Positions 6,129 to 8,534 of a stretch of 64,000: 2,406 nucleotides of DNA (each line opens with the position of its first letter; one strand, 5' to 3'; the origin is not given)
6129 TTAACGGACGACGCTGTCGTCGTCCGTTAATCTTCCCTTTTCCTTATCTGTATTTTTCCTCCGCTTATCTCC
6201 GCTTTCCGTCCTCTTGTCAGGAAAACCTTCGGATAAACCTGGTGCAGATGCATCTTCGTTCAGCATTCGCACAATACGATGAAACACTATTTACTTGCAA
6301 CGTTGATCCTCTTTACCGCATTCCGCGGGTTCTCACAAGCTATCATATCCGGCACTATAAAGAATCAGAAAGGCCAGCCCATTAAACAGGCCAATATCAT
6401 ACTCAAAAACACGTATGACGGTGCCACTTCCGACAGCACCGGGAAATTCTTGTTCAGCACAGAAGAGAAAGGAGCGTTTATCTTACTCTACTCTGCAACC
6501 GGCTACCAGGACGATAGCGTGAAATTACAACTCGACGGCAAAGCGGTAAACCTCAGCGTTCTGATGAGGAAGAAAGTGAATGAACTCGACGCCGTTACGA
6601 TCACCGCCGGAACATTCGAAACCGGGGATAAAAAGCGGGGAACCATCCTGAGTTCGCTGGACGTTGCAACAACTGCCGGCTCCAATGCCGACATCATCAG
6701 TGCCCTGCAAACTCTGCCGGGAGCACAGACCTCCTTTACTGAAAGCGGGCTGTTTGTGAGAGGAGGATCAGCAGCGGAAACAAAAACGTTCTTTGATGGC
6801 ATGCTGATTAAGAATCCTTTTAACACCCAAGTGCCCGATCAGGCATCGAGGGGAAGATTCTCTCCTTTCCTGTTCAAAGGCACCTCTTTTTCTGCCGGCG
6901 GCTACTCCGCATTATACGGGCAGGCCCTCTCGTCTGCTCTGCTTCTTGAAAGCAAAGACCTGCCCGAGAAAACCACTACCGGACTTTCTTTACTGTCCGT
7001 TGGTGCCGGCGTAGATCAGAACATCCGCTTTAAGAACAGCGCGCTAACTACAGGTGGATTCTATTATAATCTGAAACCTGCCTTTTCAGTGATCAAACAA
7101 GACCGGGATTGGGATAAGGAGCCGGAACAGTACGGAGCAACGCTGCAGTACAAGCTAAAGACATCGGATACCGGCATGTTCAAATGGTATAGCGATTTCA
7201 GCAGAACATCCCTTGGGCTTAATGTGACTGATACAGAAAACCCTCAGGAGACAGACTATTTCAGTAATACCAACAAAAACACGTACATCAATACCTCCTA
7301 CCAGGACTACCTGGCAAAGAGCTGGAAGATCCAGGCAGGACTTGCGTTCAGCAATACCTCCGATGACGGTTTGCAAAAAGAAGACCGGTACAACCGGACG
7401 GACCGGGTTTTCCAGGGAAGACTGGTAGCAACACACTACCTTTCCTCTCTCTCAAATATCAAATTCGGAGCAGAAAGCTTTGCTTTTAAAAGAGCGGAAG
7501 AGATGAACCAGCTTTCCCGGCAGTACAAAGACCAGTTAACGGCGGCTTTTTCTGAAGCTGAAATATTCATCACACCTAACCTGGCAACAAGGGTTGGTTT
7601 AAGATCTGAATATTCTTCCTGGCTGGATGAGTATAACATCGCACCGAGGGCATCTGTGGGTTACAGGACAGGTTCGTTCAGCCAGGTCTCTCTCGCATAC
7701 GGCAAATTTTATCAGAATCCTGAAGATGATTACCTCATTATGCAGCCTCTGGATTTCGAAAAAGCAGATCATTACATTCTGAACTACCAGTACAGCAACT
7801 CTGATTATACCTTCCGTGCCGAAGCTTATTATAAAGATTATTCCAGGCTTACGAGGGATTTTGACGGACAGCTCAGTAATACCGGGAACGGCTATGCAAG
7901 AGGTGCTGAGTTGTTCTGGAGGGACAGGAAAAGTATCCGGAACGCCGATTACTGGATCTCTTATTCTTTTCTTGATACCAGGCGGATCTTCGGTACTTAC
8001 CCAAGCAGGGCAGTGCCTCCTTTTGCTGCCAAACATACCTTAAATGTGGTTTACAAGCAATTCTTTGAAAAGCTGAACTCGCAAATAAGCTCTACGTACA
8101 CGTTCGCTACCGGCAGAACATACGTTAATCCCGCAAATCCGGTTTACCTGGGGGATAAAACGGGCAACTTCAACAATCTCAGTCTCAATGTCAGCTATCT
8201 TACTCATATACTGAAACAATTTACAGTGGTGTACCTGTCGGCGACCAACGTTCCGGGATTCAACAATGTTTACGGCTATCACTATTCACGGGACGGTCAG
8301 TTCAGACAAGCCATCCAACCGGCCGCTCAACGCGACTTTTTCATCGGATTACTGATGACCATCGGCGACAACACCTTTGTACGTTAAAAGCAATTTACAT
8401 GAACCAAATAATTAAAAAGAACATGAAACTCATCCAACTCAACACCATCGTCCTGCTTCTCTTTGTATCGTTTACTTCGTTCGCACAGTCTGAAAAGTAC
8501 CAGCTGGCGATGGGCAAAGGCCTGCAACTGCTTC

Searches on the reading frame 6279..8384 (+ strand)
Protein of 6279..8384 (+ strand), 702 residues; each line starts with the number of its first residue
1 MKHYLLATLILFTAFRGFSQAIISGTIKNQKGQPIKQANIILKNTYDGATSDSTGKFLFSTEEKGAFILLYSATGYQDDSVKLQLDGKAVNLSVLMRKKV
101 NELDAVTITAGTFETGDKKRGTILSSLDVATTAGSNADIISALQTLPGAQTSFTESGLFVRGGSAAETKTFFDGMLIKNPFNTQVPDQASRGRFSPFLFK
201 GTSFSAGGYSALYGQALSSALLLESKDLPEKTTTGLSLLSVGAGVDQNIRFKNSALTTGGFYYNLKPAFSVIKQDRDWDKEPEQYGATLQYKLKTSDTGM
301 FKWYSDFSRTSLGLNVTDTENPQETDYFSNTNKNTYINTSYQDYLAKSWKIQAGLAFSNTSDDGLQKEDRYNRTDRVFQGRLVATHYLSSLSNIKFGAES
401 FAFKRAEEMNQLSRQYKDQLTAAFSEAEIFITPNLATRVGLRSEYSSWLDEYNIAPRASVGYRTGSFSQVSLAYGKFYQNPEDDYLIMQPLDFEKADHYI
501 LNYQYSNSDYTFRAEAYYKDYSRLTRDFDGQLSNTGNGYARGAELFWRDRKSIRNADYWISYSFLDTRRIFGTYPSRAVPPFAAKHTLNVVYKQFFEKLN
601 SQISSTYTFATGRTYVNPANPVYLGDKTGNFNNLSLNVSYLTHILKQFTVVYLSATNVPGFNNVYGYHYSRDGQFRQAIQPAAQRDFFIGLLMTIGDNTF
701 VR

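Call 71: search_protein_families(library=pfam, proteins=[window:6279-8384:+], max_evalue=0.00001)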
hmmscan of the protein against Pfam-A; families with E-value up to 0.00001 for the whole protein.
window:6279-8384:+ (702 aa): 2 families
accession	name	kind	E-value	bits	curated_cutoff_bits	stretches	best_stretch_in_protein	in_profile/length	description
PF13715.12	CarbopepD_reg_2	-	9e-15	54.9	32.2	1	23-108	1-88/88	CarboxypepD_reg-like domain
PF13620.12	CarboxypepD_reg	-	9.4e-10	39.2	32.3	1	23-94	2-79/82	Carboxypeptidase regulatory-like domain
